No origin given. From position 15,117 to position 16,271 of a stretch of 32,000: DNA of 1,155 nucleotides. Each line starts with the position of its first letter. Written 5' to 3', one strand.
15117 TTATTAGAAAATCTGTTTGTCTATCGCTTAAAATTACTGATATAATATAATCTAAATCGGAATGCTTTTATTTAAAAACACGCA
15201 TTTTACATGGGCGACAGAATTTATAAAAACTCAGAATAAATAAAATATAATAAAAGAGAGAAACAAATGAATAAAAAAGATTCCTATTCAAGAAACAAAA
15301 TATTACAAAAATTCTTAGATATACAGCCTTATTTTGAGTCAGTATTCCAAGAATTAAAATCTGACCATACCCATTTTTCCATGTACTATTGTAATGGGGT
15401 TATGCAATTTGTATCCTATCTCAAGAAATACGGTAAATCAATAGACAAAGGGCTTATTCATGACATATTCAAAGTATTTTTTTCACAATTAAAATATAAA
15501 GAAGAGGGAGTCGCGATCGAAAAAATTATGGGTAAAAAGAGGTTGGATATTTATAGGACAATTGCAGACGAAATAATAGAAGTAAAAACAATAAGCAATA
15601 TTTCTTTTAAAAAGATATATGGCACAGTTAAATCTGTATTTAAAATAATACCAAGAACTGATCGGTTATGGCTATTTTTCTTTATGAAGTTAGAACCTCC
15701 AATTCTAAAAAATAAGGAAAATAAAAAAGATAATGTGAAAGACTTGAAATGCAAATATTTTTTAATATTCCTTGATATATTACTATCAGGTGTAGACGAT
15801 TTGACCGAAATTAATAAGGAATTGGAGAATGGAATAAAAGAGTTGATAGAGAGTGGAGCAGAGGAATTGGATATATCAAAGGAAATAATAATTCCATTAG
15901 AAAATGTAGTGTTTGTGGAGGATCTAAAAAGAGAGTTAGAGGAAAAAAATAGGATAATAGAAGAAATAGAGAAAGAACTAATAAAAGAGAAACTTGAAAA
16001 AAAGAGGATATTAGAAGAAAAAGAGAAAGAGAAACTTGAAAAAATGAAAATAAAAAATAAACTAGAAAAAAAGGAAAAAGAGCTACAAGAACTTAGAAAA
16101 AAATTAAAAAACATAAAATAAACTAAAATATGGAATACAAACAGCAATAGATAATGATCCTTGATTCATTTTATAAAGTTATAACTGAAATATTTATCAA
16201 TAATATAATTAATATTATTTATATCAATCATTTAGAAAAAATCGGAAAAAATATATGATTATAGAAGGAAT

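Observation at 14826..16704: Nuclease-like gene bracketed by two degenerate ~400-bp direct repeats: candidate unrecognised mobile or amplifiable module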

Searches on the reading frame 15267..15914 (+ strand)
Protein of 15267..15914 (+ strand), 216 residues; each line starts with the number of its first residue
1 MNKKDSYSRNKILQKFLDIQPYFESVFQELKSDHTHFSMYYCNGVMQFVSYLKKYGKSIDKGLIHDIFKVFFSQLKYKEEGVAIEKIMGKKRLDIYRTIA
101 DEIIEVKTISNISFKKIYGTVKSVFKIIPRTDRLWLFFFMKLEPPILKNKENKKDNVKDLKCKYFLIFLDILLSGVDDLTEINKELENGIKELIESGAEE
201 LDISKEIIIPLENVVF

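Call 49: search_protein_representatives(protein=window:15267-15914:+)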
Query: 216 residues. Proteins with E-value up to 0.001 (for the whole library): 32; up to 1e-10: 24; up to 1e-30: 6. The best 32 are listed.
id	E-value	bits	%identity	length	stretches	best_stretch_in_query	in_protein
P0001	8.1e-110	381.8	82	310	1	1-216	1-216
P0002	1.3e-50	188.5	46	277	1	6-215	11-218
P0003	5.6e-42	160.3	40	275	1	5-215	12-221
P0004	6.2e-41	156.9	44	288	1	21-215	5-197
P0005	7.2e-41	156.7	45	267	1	27-215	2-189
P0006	7.0e-33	130.6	37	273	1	6-215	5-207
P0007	2.3e-30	122.3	40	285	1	9-215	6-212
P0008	2.6e-28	115.7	36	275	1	4-215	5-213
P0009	3.0e-27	112.2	36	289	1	9-215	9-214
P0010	1.1e-20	90.7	34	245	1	25-215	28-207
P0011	1.0e-16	77.8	32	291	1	37-215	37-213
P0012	3.4e-16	76.1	32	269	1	3-215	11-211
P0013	3.7e-16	76.0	32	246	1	37-215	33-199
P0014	5.6e-15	72.1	36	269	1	37-214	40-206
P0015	8.8e-15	71.5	35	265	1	36-215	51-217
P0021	2.2e-11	60.3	32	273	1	38-215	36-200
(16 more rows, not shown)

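Call 53: list_cluster_members(proteins=[P0002, P0003, P0006, P0010, P0013, P0021])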
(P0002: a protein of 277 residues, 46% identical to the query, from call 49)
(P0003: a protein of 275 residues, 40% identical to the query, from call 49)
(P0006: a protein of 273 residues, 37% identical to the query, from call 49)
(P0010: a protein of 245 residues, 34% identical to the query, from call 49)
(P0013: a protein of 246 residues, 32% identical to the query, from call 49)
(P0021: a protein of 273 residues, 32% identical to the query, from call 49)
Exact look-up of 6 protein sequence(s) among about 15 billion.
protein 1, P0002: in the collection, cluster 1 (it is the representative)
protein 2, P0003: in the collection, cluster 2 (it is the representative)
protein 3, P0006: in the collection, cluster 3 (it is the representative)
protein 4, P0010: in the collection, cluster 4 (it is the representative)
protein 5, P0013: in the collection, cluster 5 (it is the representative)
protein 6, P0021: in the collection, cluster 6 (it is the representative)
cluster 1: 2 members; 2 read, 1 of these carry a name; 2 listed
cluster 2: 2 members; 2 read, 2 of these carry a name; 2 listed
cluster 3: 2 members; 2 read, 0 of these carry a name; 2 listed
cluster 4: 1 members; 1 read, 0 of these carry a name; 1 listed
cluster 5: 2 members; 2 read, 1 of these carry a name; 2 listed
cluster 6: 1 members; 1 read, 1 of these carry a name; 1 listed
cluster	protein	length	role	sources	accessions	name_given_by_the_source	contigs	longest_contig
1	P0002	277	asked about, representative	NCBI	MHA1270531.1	MAG: hypothetical protein ACTSPY_12135 [Candidatus Helarchaeota archaeon]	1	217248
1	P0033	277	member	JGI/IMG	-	-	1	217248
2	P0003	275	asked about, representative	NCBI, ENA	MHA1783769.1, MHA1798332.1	MAG: hypothetical protein ACTSVY_07765 [Candidatus Helarchaeota archaeon]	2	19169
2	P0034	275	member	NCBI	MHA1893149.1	MAG: hypothetical protein ACTSX4_01485 [Candidatus Helarchaeota archaeon]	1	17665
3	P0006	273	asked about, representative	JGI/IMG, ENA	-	-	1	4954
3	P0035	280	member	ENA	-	-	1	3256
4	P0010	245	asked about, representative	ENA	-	-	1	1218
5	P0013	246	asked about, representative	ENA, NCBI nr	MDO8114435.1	hypothetical protein [Candidatus Sigynarchaeota archaeon]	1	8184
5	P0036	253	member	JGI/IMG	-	-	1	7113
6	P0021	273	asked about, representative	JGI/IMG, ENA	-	hypothetical protein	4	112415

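Call 54: find_encoding_contigs(protein=P0002, flank=5000, max_places=2)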
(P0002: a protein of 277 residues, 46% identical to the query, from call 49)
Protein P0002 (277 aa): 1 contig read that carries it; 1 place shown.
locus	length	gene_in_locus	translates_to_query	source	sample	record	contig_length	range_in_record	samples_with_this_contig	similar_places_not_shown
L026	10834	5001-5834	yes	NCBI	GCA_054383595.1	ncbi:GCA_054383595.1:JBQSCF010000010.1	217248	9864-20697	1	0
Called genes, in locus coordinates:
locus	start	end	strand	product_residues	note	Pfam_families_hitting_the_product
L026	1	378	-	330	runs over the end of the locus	PF00753:Lactamase_B (weak)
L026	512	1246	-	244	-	PF02517:Rce1-like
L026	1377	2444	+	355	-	-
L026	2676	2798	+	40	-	-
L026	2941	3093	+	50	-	-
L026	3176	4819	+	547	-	PF00118:Cpn60_TCP1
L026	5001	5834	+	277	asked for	-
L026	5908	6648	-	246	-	PF03205:MobB, PF04060:FeS (weak)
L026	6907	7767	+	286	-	-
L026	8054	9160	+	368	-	PF13528:Glyco_trans_1_3 (weak)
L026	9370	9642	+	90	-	-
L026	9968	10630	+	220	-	-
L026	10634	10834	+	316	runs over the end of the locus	-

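Call 55: find_encoding_contigs(protein=P0003, flank=5000, max_places=2)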
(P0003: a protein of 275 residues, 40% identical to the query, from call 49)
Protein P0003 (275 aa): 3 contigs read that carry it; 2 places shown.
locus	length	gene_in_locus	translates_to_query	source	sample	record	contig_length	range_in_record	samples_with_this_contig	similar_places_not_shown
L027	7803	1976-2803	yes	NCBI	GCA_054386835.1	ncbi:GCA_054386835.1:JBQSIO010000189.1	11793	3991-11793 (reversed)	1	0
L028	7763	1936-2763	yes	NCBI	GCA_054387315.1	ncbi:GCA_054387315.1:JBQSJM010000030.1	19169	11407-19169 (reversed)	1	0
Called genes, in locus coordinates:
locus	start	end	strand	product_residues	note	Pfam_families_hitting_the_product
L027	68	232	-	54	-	-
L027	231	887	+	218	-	-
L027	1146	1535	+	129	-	-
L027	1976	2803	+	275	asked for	-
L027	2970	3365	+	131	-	PF00583:Acetyltransf_1, PF13673:Acetyltransf_10, PF13508:Acetyltransf_7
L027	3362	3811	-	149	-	PF12675:DUF3795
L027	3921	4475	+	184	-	PF00149:Metallophos (weak), PF12850:Metallophos_2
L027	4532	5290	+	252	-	-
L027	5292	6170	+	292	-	PF02655:ATP-grasp_3, PF02955:GSH-S_ATP, PF08443:RimK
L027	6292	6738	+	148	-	-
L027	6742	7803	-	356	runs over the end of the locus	-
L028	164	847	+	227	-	-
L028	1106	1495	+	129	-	-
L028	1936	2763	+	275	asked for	-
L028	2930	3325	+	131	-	PF00583:Acetyltransf_1, PF13673:Acetyltransf_10, PF13508:Acetyltransf_7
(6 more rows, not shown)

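Call 56: find_encoding_contigs(protein=P0021, flank=5000, max_places=2)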
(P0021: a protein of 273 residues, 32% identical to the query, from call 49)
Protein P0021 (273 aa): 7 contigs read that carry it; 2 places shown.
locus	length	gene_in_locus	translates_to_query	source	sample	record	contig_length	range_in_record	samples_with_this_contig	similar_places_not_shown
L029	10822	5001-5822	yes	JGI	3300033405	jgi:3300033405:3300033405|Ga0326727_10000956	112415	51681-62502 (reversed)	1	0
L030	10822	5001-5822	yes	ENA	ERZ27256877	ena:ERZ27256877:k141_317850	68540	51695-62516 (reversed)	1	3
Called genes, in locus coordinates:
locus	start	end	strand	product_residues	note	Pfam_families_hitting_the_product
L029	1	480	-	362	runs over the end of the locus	PF04015:DUF362, PF00037:Fer4 (weak), PF12837:Fer4_6 (weak), PF13187:Fer4_9 (weak), PF13237:Fer4_10 (weak), PF14697:Fer4_21 (weak), PF12838:Fer4_7 (faint), PF13484:Fer4_16 (faint)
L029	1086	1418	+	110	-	-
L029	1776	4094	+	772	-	PF13426:PAS_9, PF00989:PAS, PF08448:PAS_4, PF13426:PAS_9, PF08447:PAS_3, PF13426:PAS_9, PF00512:HisKA, PF02518:HATPase_c, +5 more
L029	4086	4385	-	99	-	PF00072:Response_reg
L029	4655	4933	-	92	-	PF12831:FAD_oxidored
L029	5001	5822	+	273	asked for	-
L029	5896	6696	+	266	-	PF01209:Ubie_methyltran, PF03141:Methyltransf_29 (faint), PF13489:Methyltransf_23, PF01728:FtsJ (weak), PF13649:Methyltransf_25, PF13847:Methyltransf_31, PF08241:Methyltransf_11, PF08242:Methyltransf_12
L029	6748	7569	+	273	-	PF00561:Abhydrolase_1, PF12146:Hydrolase_4, PF12697:Abhydrolase_6, PF12695:Abhydrolase_5 (faint)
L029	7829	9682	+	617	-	PF02776:TPP_enzyme_N, PF00205:TPP_enzyme_M, PF02775:TPP_enzyme_C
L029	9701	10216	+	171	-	PF01842:ACT, PF22629:ACT_AHAS_ss, PF13710:ACT_5, PF10369:ALS_ss_C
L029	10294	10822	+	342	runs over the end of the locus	PF07991:KARI_N, PF01450:KARI_C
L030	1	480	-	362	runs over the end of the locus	PF04015:DUF362, PF00037:Fer4 (weak), PF12837:Fer4_6 (weak), PF13187:Fer4_9 (weak), PF13237:Fer4_10 (weak), PF14697:Fer4_21 (weak), PF12838:Fer4_7 (faint), PF13484:Fer4_16 (faint)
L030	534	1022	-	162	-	-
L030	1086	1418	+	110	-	-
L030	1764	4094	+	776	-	PF13426:PAS_9, PF00989:PAS, PF08448:PAS_4, PF13426:PAS_9, PF08447:PAS_3, PF13426:PAS_9, PF00512:HisKA, PF02518:HATPase_c, +5 more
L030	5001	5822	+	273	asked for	-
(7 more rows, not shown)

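Call 65: search_protein_families(library=pfam, alignment_id=A6, max_evalue=1)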
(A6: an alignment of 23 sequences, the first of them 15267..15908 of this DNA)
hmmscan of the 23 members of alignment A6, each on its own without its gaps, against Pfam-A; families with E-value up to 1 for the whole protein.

A. member 1, window:15267-15908:+ (214 aa): 0 families

B. families by the number of members that match (of 23 scanned): 12 families
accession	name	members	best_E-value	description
PF18742.7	DpnII-MboI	3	0.0012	REase_DpnII-MboI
PF12755.13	Vac14_Fab1_bd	1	0.013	Vacuolar 14 Fab1-binding region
PF17685.6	TM250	1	0.016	Transmembrane protein 250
PF01710.22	HTH_Tnp_IS630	1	0.019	Transposase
PF04498.17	Pox_VP8_L4R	1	0.063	Poxvirus nucleic acid binding protein VP8/L4R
PF21582.3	CBM30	1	0.067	Carbohydrate binding domain 30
PF08011.17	PDDEXK_9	1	0.081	PD-(D/E)XK nuclease superfamily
PF02056.22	Glyco_hydro_4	1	0.095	Family 4 glycosyl hydrolase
PF10598.14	RRM_4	1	0.12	RNA recognition motif of the spliceosomal PrP8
PF15650.12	Tox-REase-9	1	0.16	Restriction endonuclease fold toxin 9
PF23555.2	zf-RING_Vps41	1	0.22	Vps41 C-terminal RING finger domain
PF20277.3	CTD11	1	0.34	C-terminal domain 11 of the ABC-three component (ABC-3C) systems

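Call 69: predict_structure(alignment_id=A6)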
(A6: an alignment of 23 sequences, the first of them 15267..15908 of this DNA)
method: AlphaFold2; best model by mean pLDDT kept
length: 214 residues; sequences in the alignment: 23
mean_pLDDT: 87.2   pTM: 0.85
mean pLDDT of the five models: 87.2, 86.0, 85.9, 85.9, 84.5
residues with pLDDT >= 90: 144; 70-90: 42; 50-70: 14; < 50: 14
segments of 3 or more residues with pLDDT < 50: 1-3, 147-156
pLDDT, mean of each block of 10 residues (from residue 1): 65 94 96 98 93 76 90 92 90 94 95 93 93 97 60 48 93 95 96 94 85 69
secondary structure, 60 per line:
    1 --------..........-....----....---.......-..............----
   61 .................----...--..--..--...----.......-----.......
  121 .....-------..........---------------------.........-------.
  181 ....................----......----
elements in order: H9-18 H20-23 E28-31 E35-41 H43-56 H61-77 E82-84 E95-97 E102-108 H114-125 E133-142 E164-172 H180-200 E208-210

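Call 73: fold_search(model_id=the predicted structure, library=pdb)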
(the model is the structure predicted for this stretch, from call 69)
No match with E <= 0.001 here; weaker rows may still be real.
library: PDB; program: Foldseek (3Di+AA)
matches with E <= 10: 500; with E <= 0.001: 0
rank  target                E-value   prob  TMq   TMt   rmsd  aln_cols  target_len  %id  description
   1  4ic1_B                1.4e-02  0.51  0.21  0.22  14.7       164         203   15  Crystal structure of SSO0001 (released 2013-01-16)
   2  3hw3_B                1.8e-02  0.82  0.27  0.30   8.4       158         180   13  The crystal structure of avian influenza virus PA_N in complex with UMP (released 2009-10-13)
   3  4e5g_D                2.6e-02  0.97  0.28  0.33   6.4       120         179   15  Crystal structure of avian influenza virus PAn bound to compound 2 (released 2012-08-08)
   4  6h55                  2.6e-02  0.25  0.26  0.24  15.6       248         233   14  core of the human pyruvate dehydrogenase (E2) (released 2019-06-05)
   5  4ic1_G                2.9e-02  0.41  0.21  0.22  14.4       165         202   14  Crystal structure of SSO0001 (released 2013-01-16)
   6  6h60                  3.3e-02  0.13  0.20  0.19  17.5       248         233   14  pseudo-atomic structural model of the E3BP component of the human pyruvate dehydrogenase multienzyme complex (released 2019-06-05)
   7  6wij                  5.4e-02  0.72  0.22  0.25   7.1       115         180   14  The crystal structure of the 2009/H1N1/California PA endonuclease mutant I38T in complex with SJ000986448 (released 2021-04-14)
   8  7uol_D                5.4e-02  0.18  0.24  0.23  16.8       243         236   11  Endogenous dihydrolipoamide succinyltransferase (E2) core of 2-oxoglutarate dehydrogenase complex from bovine kidney (released 2022-11-30)
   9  8dal                  5.4e-02  0.72  0.24  0.27   6.9       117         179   13  The N-terminal domain of PA endonuclease from the influenza H1N1 viral polymerase in complex with 4-(benzyloxy)-6-bromo- (released 2022-12-21)
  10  9iab_A                5.4e-02  0.28  0.19  0.16  11.7       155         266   13  Structure of the Argonaute-associated Cas4 family protein 1 (ACE1) from Chroococcidiopsis thermalis (CtACE1) (released 2025-04-23)
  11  6viv                  5.8e-02  0.57  0.25  0.29   8.5       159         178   11  The crystal structure of the 2009 H1N1 PA endonuclease mutant I38T in complex with SJ000986192 (released 2021-02-10)
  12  7m0n_A                5.8e-02  0.89  0.27  0.31   7.1       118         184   13  The crystal structure of wild type PA endonuclease (A/Vietnam/1203/2004) in complex with Raltegravir (released 2022-03-02)
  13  9iac_A                6.1e-02  0.20  0.18  0.15  11.4       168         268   11  Structure of the Argonaute-associated Cas4 family protein 1 (ACE1) from Microcystis aeruginosa (MaACE1) (released 2025-04-23)
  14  1c4t_A                6.9e-02  0.15  0.24  0.23  17.7       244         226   11  CATALYTIC DOMAIN FROM TRIMERIC DIHYDROLIPOAMIDE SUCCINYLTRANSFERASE (released 2000-02-18)
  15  4e5l_B                6.9e-02  0.75  0.25  0.29   6.6       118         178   14  Crystal structure of avian influenza virus PAn bound to compound 6 (released 2012-08-08)
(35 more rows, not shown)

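Call 77: find_encoding_contigs(protein=P0001, flank=4000, max_places=6)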
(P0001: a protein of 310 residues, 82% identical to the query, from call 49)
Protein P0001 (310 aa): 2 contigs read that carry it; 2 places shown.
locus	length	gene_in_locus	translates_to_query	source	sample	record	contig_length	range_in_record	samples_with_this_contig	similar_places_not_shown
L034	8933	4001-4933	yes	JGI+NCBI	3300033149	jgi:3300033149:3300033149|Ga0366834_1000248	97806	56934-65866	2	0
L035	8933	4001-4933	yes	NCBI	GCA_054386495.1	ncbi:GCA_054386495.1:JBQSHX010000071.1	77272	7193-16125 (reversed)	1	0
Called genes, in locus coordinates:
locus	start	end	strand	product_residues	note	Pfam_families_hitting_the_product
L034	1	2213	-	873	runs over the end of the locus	PF20473:MmeI_Mtase (faint), PF02384:N6_Mtase, PF07669:Eco57I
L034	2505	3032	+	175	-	-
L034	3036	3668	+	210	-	-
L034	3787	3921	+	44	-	-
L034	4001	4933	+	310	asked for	-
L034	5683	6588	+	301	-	PF09335:VTT_dom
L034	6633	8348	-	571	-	PF02776:TPP_enzyme_N, PF00205:TPP_enzyme_M, PF02775:TPP_enzyme_C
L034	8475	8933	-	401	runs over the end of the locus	PF00890:FAD_binding_2, PF01266:DAO, PF01494:FAD_binding_3, PF01946:Thi4 (weak), PF03486:HI0933_like, PF12831:FAD_oxidored (weak), PF13450:NAD_binding_8, PF22578:GGR_cat, +1 more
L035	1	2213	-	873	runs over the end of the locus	PF20473:MmeI_Mtase (faint), PF02384:N6_Mtase, PF07669:Eco57I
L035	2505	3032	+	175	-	-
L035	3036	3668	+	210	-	-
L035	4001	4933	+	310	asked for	-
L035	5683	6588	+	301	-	PF09335:VTT_dom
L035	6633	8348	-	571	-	PF02776:TPP_enzyme_N, PF00205:TPP_enzyme_M, PF02775:TPP_enzyme_C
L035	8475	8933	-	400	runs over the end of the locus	PF00890:FAD_binding_2, PF01266:DAO, PF01494:FAD_binding_3, PF01946:Thi4 (weak), PF03486:HI0933_like, PF12831:FAD_oxidored (weak), PF13450:NAD_binding_8, PF22578:GGR_cat, +1 more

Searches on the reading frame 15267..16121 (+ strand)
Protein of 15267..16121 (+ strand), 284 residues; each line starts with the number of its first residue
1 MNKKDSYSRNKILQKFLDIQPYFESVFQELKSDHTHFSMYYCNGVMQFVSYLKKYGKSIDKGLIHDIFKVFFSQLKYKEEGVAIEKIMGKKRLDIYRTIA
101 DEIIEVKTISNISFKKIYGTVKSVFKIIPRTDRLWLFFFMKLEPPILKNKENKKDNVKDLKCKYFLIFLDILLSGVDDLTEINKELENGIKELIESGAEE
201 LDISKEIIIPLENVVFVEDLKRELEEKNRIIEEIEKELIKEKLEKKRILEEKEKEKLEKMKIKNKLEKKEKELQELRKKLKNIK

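Call 8: search_protein_families(library=pfam, proteins=[window:15267-16121:+], max_evalue=0.01)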
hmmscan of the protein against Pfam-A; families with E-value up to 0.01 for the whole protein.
window:15267-16121:+ (284 aa): 0 families

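Call 37: search_protein_families(library=padloc, proteins=[window:15267-16118:+], max_evalue=1)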
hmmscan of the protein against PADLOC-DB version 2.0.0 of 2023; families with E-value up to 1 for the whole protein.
window:15267-16118:+ (284 aa): 0 families

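Call 38: search_protein_families(library=ncbifam, proteins=[window:15267-16118:+], max_evalue=1)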
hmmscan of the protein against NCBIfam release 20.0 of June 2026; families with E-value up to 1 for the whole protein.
window:15267-16118:+ (284 aa): 0 families

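Call 52: search_solved_structures(query=A5, max_evalue=1)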
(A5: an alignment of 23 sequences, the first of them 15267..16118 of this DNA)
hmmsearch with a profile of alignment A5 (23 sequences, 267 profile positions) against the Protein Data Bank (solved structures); distinct sequences matched with E-value up to 1: 9.
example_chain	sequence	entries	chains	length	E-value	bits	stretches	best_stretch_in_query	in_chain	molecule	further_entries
3nmd_A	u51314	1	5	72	0.043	16.2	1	216-263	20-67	cGMP Dependent PRotein Kinase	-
8jx4_A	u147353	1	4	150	0.064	15.6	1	12-81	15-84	PeiW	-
6zjz_A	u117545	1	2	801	0.14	14.5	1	38-101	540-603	Toll-like receptor 8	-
5hdh_A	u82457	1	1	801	0.14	14.5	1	38-101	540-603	Toll-like receptor 8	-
6ty5_A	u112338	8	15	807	0.15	14.5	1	38-101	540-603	Toll-like receptor 8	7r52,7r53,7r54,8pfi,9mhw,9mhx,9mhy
3w3g_A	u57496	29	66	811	0.15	14.5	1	38-101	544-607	Toll-like receptor 8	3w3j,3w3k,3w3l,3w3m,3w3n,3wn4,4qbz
1zxa_A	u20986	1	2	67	0.32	13.3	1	212-261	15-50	cGMP-dependent protein kinase 1, alpha isozyme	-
4r4m_A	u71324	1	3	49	0.39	13.1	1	228-262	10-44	cGMP-dependent protein kinase 1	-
4r4l_A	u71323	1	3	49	0.4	13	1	212-261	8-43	cGMP-dependent protein kinase 1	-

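Call 57: predict_structure(alignment_id=A5)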
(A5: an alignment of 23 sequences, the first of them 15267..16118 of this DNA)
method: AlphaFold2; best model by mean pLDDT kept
length: 284 residues; sequences in the alignment: 23
mean_pLDDT: 87.0   pTM: 0.74
mean pLDDT of the five models: 87.0, 86.4, 85.3, 85.0, 84.5
residues with pLDDT >= 90: 165; 70-90: 83; 50-70: 29; < 50: 7
segments of 3 or more residues with pLDDT < 50: 1-3, 147-150
pLDDT, mean of each block of 10 residues (from residue 1): 62 93 96 98 92 74 89 91 90 94 95 93 92 97 64 59 93 95 96 96 89 67 78 89 92 91 89 86 77
secondary structure, 60 per line:
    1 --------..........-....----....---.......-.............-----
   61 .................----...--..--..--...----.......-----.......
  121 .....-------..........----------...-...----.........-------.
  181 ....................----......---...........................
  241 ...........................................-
elements in order: H9-18 H20-23 E28-31 E35-41 H43-55 H61-77 E82-84 E95-97 E102-108 H114-125 E133-142 E164-172 H180-200 E208-210 H214-283

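Call 61: fold_search(model_id=the predicted structure, library=pdb)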
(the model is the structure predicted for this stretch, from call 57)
No match with E <= 0.001 here; weaker rows may still be real.
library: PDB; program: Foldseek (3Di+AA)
matches with E <= 10: 500; with E <= 0.001: 0
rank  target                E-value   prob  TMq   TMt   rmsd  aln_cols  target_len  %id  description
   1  9a4v_B                1.6e-02  0.33  0.22  0.16  19.1       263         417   12  Integrative model of PT1-ODO2 by crosslinking MS and deep learning (released 2024-09-18)
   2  4ic1_B                3.0e-02  0.41  0.17  0.23  14.8       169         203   14  Crystal structure of SSO0001 (released 2013-01-16)
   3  6h60                  3.6e-02  0.18  0.19  0.22  18.1       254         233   13  pseudo-atomic structural model of the E3BP component of the human pyruvate dehydrogenase multienzyme complex (released 2019-06-05)
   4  4ic1_G                4.3e-02  0.35  0.17  0.23  14.6       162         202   15  Crystal structure of SSO0001 (released 2013-01-16)
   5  1c4t_A                4.6e-02  0.21  0.21  0.25  17.4       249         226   12  CATALYTIC DOMAIN FROM TRIMERIC DIHYDROLIPOAMIDE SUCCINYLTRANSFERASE (released 2000-02-18)
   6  7uol_D                5.2e-02  0.18  0.20  0.23  18.6       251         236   10  Endogenous dihydrolipoamide succinyltransferase (E2) core of 2-oxoglutarate dehydrogenase complex from bovine kidney (released 2022-11-30)
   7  1c4t_C                5.9e-02  0.16  0.21  0.25  17.4       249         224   12  CATALYTIC DOMAIN FROM TRIMERIC DIHYDROLIPOAMIDE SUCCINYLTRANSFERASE (released 2000-02-18)
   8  1e2o                  6.7e-02  0.14  0.19  0.23  17.6       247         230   12  CATALYTIC DOMAIN FROM DIHYDROLIPOAMIDE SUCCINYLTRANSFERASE (released 1998-12-02)
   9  3hw3_B                6.7e-02  0.54  0.21  0.30   8.3       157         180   13  The crystal structure of avian influenza virus PA_N in complex with UMP (released 2009-10-13)
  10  4e5l_B                7.5e-02  0.66  0.20  0.29   6.7       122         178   13  Crystal structure of avian influenza virus PAn bound to compound 6 (released 2012-08-08)
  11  1c4t_B                8.5e-02  0.16  0.21  0.26  16.2       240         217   11  CATALYTIC DOMAIN FROM TRIMERIC DIHYDROLIPOAMIDE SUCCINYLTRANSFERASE (released 2000-02-18)
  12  6h55                  8.5e-02  0.11  0.18  0.21  17.4       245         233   14  core of the human pyruvate dehydrogenase (E2) (released 2019-06-05)
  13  1scz                  9.1e-02  0.18  0.22  0.26  15.3       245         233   11  Improved structural model for the catalytic domain of E.coli dihydrolipoamide succinyltransferase (released 2004-03-02)
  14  3mae_B                9.1e-02  0.23  0.23  0.27  14.2       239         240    9  CRYSTAL STRUCTURE OF PROBABLE DIHYDROLIPOAMIDE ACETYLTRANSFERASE FROM LISTERIA MONOCYTOGENES 4b F2365 (released 2010-04-07)
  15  5wdc                  9.1e-02  0.66  0.21  0.31   9.4       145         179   10  Crystal structure of the influenza virus PA endonuclease in complex with inhibitor 9e (SRI-29843) (released 2018-01-03)
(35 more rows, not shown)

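Call 76: find_encoding_contigs(protein=window:15267-16118:+, flank=4000, max_places=6)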
Protein window:15267-16118:+ (284 aa): 4 contigs read that carry it; 3 places shown.
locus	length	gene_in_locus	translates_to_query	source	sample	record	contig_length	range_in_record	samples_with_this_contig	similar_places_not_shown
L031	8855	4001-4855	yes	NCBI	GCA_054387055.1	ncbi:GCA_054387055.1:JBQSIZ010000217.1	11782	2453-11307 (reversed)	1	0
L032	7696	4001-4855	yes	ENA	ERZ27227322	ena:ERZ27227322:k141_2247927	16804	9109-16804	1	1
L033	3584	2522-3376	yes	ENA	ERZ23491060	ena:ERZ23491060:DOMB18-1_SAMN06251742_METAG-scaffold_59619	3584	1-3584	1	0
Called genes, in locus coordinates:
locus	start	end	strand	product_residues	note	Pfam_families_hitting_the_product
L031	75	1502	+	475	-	PF03600:CitMHS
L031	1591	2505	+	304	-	PF01738:DLH (faint), PF12146:Hydrolase_4, PF20408:Abhydrolase_11 (faint), PF00561:Abhydrolase_1, PF12697:Abhydrolase_6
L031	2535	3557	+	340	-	PF26233:NicX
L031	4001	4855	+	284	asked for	-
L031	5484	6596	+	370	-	PF06050:HGD-D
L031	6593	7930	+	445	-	PF06050:HGD-D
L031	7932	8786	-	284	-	-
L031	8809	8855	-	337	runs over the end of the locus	PF00132:Hexapep (weak)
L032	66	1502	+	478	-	PF03600:CitMHS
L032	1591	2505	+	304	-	PF01738:DLH (faint), PF12146:Hydrolase_4, PF20408:Abhydrolase_11 (faint), PF00561:Abhydrolase_1, PF12697:Abhydrolase_6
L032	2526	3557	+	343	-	PF26233:NicX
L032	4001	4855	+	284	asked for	-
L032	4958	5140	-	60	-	-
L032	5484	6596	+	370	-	PF06050:HGD-D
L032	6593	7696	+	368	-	?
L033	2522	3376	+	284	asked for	-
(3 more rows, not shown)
